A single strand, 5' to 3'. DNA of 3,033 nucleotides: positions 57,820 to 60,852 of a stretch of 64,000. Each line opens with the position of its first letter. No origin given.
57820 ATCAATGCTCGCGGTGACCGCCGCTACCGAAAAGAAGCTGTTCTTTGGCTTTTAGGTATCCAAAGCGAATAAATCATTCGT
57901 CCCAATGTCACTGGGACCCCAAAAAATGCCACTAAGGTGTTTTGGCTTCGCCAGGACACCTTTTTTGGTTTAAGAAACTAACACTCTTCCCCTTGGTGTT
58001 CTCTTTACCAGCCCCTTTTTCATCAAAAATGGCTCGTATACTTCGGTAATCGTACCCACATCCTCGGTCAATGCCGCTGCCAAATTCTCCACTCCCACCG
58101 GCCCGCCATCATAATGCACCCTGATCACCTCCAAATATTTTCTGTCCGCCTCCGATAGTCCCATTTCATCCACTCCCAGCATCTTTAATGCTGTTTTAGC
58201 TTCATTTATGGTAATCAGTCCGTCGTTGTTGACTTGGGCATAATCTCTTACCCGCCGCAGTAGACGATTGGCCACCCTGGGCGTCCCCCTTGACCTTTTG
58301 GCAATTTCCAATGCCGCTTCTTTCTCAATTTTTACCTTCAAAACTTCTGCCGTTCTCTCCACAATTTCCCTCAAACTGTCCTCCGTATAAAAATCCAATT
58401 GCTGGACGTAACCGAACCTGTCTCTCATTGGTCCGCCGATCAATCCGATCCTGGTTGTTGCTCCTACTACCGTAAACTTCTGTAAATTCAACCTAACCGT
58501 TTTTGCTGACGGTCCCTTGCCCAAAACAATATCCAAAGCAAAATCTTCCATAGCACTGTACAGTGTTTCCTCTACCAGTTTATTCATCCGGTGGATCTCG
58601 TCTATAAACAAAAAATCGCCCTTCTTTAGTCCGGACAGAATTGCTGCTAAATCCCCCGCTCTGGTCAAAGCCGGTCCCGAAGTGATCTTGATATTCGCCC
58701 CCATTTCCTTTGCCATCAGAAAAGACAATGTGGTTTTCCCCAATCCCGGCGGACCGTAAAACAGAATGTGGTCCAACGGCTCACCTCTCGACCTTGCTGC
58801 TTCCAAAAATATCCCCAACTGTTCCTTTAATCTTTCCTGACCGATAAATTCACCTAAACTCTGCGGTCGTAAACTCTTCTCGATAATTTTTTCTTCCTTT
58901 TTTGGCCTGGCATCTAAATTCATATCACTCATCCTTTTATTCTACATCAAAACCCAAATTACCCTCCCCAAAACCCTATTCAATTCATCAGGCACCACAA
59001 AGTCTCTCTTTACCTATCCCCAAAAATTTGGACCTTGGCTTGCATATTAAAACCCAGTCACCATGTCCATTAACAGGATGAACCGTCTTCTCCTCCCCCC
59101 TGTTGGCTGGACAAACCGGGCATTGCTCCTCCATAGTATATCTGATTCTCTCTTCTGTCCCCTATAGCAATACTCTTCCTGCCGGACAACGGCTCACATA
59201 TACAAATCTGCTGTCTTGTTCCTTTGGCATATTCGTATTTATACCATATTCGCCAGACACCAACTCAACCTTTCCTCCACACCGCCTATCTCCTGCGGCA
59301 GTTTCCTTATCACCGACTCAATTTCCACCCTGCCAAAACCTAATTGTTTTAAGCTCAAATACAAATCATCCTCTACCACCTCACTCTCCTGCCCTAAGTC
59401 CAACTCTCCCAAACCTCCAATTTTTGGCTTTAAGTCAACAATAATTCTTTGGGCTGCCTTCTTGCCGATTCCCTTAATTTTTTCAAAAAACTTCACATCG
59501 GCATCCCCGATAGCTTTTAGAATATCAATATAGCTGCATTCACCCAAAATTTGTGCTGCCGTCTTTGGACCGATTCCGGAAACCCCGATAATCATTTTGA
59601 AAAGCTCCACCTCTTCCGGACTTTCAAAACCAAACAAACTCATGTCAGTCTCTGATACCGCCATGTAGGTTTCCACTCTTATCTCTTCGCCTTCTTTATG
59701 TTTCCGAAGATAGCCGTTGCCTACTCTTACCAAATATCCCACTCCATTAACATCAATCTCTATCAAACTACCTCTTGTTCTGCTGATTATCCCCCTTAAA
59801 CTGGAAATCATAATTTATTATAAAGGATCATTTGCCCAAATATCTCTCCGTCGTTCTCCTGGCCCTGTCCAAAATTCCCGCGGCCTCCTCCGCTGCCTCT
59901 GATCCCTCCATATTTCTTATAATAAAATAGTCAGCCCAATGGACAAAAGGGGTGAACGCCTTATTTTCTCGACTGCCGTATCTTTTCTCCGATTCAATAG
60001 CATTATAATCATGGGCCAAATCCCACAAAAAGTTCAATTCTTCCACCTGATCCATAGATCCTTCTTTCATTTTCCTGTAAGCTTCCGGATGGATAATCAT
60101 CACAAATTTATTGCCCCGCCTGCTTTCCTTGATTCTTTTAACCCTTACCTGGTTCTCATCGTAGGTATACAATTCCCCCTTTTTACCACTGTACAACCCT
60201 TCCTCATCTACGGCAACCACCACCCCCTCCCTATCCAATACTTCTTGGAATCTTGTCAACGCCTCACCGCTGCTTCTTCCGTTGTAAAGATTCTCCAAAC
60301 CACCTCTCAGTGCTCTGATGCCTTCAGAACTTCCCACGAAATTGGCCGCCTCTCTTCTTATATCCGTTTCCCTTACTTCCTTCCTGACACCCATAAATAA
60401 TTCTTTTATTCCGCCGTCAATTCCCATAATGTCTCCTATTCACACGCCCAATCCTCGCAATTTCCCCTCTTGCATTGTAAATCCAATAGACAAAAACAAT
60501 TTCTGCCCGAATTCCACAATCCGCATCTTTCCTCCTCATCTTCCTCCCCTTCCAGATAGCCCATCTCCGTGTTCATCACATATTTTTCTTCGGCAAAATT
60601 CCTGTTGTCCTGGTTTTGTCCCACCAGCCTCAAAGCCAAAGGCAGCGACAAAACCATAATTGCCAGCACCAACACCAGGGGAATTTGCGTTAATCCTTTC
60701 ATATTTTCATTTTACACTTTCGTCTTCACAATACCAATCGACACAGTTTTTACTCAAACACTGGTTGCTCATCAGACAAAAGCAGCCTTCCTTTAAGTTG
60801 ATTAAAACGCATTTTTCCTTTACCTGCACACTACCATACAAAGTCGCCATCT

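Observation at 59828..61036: Tandem paralogous small secreted 6-Cys peptides plus an unknown 199-aa protein inserted inside the ruvC-ruvA-ruvB operon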

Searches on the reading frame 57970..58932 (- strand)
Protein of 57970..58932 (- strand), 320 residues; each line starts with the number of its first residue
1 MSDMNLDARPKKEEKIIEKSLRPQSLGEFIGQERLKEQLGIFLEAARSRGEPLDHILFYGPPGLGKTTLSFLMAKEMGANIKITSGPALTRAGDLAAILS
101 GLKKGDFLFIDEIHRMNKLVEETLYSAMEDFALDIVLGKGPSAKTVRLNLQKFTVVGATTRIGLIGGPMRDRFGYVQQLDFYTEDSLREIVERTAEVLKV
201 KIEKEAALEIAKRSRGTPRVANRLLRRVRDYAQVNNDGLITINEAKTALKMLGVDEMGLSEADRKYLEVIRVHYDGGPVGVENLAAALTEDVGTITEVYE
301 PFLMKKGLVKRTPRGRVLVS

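Call 3: search_protein_families(library=pfam, proteins=[window:57970-58932:-], max_evalue=1)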
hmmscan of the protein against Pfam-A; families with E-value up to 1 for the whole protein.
window:57970-58932:- (320 aa): 24 families
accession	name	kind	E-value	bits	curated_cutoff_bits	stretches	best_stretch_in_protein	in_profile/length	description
PF05496.18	RuvB_N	-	4.8e-75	251.1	27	1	21-179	1-159/159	Holliday junction DNA helicase RuvB P-loop domain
PF17864.7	AAA_lid_4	-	1.3e-32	111.7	27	1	182-255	1-74/74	RuvB AAA lid domain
PF05491.19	RuvB_C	-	1.4e-21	76.6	24.7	1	256-318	1-63/72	RuvB C-terminal winged helix domain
PF00004.35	AAA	-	2.6e-18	67.1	21.2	1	56-178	1-128/131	ATPase family associated with various cellular activities (AAA)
PF07728.20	AAA_5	-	1.7e-07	31.8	22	1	55-162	1-124/139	AAA domain (dynein-related subfamily)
PF00910.28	RNA_helicase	-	6.9e-05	23.7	21.5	1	56-119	1-64/105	RNA helicase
PF06068.19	TIP49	-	0.00022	21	23.8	1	27-84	24-81/347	TIP49 P-loop domain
PF13173.12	AAA_14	-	0.00048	20.6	27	1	56-127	5-85/129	AAA domain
PF13191.12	AAA_16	-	0.00087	20.3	32.6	1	28-70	1-41/167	AAA ATPase domain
PF13401.12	AAA_22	-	0.0021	18.8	27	0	55-70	7-22/130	AAA domain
PF01078.27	Mg_chelatase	-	0.0023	17.8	20.3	1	54-70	23-39/207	Magnesium chelatase, subunit ChlI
PF05673.19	DUF815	-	0.0081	15.8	23.8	0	22-77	23-77/249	Protein of unknown function (DUF815)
PF07726.17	AAA_3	-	0.021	15.2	27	1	55-82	1-28/131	ATPase family associated with various cellular activities (AAA)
PF00493.29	MCM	-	0.029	13.9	23.3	0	107-135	124-152/224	MCM P-loop domain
PF02367.23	TsaE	-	0.035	14.5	26.6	1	51-85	19-53/128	Threonylcarbamoyl adenosine biosynthesis protein TsaE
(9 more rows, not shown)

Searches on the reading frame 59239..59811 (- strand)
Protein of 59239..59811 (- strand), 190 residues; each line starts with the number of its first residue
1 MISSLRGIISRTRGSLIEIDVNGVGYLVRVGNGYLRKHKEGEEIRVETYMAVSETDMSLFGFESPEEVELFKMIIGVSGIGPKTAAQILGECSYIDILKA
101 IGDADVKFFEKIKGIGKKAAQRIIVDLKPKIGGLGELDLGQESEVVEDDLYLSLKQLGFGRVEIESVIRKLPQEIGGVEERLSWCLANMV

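Call 3: search_protein_families(library=pfam, proteins=[window:59239-59811:-], max_evalue=1)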
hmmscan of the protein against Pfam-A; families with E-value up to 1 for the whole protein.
window:59239-59811:- (190 aa): 13 families
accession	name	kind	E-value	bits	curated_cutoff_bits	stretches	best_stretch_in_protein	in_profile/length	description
PF01330.27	RuvA_N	-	8.1e-15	55.1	23.6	1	1-61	1-61/61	RuvA N terminal domain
PF14520.12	HHH_5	-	1.1e-13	51.8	27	1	71-128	1-56/57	Helix-hairpin-helix domain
PF00633.29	HHH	-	1.2e-06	28.5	24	2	74-89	13-28/30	Helix-hairpin-helix motif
PF01367.25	5_3_exonuc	-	0.00011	23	40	1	74-99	20-45/97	5'-3' exonuclease, C-terminal SAM fold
PF21176.3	RecR_HhH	-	0.00062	20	27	1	109-125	8-24/45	RecR, helix-hairpin-helix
PF12826.13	HHH_2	-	0.0067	17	27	1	75-123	6-51/64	Helix-hairpin-helix motif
PF12836.13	HHH_3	-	0.0099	16.4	27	0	104-124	11-31/65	Helix-hairpin-helix motif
PF11798.14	IMS_HHH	-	0.024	15.3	24.4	0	110-122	14-26/32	IMS family HHH motif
PF14716.13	HHH_8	-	0.028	15.2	30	0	109-123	50-64/73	Helix-hairpin-helix domain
PF24899.1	UBA_DHX29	-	0.035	14.3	27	1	148-184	3-39/55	ATP-dependent RNA helicase DHX29, UBA domain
PF10391.15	DNA_pol_lambd_f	-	0.057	13.7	29.8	0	74-87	3-16/51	Fingers domain of DNA polymerase lambda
PF02371.22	Transposase_20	-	0.088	13.6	21.3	0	77-92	7-22/87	Transposase IS116/IS110/IS902 family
PF00416.27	Ribosomal_S13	-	0.15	12.9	31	0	110-127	18-35/128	Ribosomal protein S13/S18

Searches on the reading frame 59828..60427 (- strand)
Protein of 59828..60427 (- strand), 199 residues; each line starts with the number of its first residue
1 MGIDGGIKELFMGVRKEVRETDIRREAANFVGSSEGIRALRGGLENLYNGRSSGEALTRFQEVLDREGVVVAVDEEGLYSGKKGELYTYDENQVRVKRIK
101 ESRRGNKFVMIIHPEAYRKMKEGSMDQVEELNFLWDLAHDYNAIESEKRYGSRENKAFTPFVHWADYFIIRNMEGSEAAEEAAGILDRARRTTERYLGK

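Call 3: search_protein_families(library=pfam, proteins=[window:59828-60427:-], max_evalue=1)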
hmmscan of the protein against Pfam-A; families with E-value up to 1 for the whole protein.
window:59828-60427:- (199 aa): 0 families

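Call 8: find_homologous_proteins(query=window:59828-60427:-, max_evalue=10)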
Query window:59828-60427:- (199 aa): 1 proteins with E <= 10 among 216 candidates.
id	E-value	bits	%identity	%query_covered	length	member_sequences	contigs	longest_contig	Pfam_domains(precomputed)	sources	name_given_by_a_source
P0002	2.3e-124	430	99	100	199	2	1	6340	-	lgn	-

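Call 23: search_protein_families(library=ncbifam, proteins=[window:59828-60427:-], max_evalue=1)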
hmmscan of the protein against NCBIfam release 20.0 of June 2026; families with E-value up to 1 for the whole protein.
window:59828-60427:- (199 aa): 0 families

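Call 24: search_protein_families(library=phrogs, proteins=[window:59828-60427:-], max_evalue=1)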
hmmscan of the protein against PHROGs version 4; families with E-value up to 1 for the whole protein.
window:59828-60427:- (199 aa): 0 families

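Call 29: predict_structure(protein=window:59828-60427:-)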
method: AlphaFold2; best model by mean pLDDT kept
length: 199 residues; sequences in the alignment: 1
mean_pLDDT: 36.6   pTM: 0.25
mean pLDDT of the five models: 36.6, 36.4, 35.0, 34.4, 34.0
residues with pLDDT >= 90: 0; 70-90: 0; 50-70: 2; < 50: 197
segments of 3 or more residues with pLDDT < 50: 1-121, 123-190, 192-199
pLDDT, mean of each block of 10 residues (from residue 1): 26 29 37 43 40 39 36 25 24 31 34 43 44 47 44 32 32 38 47 43
secondary structure, 60 per line:
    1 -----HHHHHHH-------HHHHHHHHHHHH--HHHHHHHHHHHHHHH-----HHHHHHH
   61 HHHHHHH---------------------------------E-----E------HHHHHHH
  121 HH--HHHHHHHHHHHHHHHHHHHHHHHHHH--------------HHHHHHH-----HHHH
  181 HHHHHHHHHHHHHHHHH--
elements in order: H6-12 H20-31 H34-48 H54-67 H114-122 H125-150 H165-171 H177-197

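Call 40: search_protein_families(library=padloc, proteins=[window:59828-60427:-], max_evalue=1)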
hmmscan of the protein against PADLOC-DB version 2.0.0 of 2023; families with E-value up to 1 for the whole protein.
window:59828-60427:- (199 aa): 0 families

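Call 41: search_solved_structures(query=window:59828-60427:-, max_evalue=10)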
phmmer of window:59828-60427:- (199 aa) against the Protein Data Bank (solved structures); distinct sequences matched with E-value up to 10: 2.
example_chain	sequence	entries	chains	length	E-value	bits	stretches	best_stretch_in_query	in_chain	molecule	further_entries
5uzn_A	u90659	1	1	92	0.27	14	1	59-113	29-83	AT27789p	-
1s06_A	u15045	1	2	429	2.1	11.1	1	55-93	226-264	Adenosylmethionine-8-amino-7-oxononanoate aminotransferase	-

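Call 49: find_related_loci(query=window:59828-60427:-, collection=viral_contigs, flank=4000)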
Query window:59828-60427:- (199 aa) in viral_contigs; peptide patterns used: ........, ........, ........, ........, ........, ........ (x = any residue, [..] = any of these).
6 stretches matched a pattern, but none encodes a relative of the query by tblastn (E <= 1e-3).

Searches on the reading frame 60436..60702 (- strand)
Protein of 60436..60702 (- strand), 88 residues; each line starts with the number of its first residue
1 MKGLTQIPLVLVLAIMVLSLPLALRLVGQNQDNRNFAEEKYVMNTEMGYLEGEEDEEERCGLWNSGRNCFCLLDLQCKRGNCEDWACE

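Call 3: search_protein_families(library=pfam, proteins=[window:60436-60702:-], max_evalue=1)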
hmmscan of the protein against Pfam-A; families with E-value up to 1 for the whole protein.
window:60436-60702:- (88 aa): 0 families

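Call 23: search_protein_families(library=ncbifam, proteins=[window:60436-60702:-], max_evalue=1)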
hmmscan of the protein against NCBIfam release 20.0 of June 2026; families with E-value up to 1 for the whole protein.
window:60436-60702:- (88 aa): 0 families

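Call 24: search_protein_families(library=phrogs, proteins=[window:60436-60702:-], max_evalue=1)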
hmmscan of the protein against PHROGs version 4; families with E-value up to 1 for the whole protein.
window:60436-60702:- (88 aa): 1 family
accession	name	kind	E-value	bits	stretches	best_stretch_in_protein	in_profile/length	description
phrog_16966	-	unknown function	0.37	11.5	1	1-23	1-21/38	-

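Call 40: search_protein_families(library=padloc, proteins=[window:60436-60702:-], max_evalue=1)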
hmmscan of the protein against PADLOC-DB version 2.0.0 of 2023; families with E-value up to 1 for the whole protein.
window:60436-60702:- (88 aa): 0 families

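Call 42: search_solved_structures(query=A3, max_evalue=10, show_alignments=3)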
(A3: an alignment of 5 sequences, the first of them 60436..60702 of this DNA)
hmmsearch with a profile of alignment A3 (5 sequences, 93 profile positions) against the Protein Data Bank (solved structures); distinct sequences matched with E-value up to 10: 5.
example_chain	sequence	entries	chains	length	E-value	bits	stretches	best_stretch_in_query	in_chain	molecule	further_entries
3k4x_A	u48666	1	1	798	0.028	17.9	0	47-84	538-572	Proliferating cell nuclear antigen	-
5gjq_x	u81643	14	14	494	0.039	17.4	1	46-85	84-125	Ubiquitin carboxyl-terminal hydrolase 14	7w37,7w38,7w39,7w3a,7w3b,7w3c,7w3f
2ayn_A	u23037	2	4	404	0.24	14.9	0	63-85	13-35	Ubiquitin carboxyl-terminal hydrolase 14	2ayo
6iik_A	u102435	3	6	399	0.42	14.1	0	65-85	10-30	Ubiquitin carboxyl-terminal hydrolase 14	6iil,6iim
6iin_A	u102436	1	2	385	0.47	14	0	65-85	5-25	Ubiquitin carboxyl-terminal hydrolase 14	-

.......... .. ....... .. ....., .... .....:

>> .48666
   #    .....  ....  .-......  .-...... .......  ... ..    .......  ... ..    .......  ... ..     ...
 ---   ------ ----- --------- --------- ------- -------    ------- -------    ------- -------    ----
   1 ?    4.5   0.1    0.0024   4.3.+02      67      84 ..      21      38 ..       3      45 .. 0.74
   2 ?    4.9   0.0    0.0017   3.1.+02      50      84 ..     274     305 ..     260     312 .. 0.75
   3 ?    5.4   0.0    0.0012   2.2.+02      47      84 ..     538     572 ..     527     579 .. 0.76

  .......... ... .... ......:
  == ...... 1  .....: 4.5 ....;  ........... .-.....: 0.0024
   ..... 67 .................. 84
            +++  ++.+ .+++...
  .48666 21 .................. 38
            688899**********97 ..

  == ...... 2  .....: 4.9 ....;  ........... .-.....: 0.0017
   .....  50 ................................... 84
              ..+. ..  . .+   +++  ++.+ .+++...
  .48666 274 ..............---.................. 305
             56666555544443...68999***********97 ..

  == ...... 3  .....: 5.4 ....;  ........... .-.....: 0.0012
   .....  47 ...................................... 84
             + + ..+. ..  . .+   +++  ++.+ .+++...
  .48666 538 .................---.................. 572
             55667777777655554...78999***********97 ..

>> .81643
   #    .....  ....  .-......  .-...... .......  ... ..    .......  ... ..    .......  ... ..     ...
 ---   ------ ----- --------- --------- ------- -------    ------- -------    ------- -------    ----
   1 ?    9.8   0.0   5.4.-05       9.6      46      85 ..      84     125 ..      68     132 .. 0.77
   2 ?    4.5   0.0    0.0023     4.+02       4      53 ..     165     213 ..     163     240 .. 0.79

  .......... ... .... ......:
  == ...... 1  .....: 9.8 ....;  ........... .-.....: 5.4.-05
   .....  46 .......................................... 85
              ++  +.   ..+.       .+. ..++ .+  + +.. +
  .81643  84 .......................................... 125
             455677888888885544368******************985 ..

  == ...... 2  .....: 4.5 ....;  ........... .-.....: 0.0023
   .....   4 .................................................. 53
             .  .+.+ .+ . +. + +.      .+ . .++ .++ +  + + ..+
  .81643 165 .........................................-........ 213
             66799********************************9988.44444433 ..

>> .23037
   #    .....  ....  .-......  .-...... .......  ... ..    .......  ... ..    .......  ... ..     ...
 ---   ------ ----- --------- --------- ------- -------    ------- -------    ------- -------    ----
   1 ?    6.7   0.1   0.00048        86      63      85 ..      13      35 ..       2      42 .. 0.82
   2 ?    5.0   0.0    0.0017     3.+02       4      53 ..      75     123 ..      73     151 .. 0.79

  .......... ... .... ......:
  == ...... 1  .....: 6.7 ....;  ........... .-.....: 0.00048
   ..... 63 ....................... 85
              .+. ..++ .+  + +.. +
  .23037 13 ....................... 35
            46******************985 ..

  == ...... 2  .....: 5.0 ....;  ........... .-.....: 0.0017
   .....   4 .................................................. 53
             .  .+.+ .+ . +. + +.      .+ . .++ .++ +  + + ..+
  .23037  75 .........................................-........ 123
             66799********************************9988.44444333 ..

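Call 45: predict_structure(alignment_id=A3)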
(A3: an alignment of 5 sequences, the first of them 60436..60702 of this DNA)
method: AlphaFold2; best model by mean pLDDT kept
length: 88 residues; sequences in the alignment: 5
mean_pLDDT: 53.0   pTM: 0.28
mean pLDDT of the five models: 53.0, 52.0, 51.7, 46.7, 42.6
residues with pLDDT >= 90: 0; 70-90: 14; 50-70: 28; < 50: 46
segments of 3 or more residues with pLDDT < 50: 41-69, 73-81, 83-88
pLDDT, mean of each block of 10 residues (from residue 1): 64 78 61 56 43 39 47 46 40
secondary structure, 60 per line:
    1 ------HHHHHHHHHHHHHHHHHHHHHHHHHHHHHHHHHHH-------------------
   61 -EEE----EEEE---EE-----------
elements in order: H7-41 E62-64 E69-72

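Call 50: find_related_loci(query=A3, collection=viral_contigs, flank=4000)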
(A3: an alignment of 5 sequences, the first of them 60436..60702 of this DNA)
Query A3 (88 aa) in viral_contigs; peptide patterns used: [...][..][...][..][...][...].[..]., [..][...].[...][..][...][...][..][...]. (x = any residue, [..] = any of these).
101 stretches matched a pattern, but none encodes a relative of the query by tblastn (E <= 1e-3).
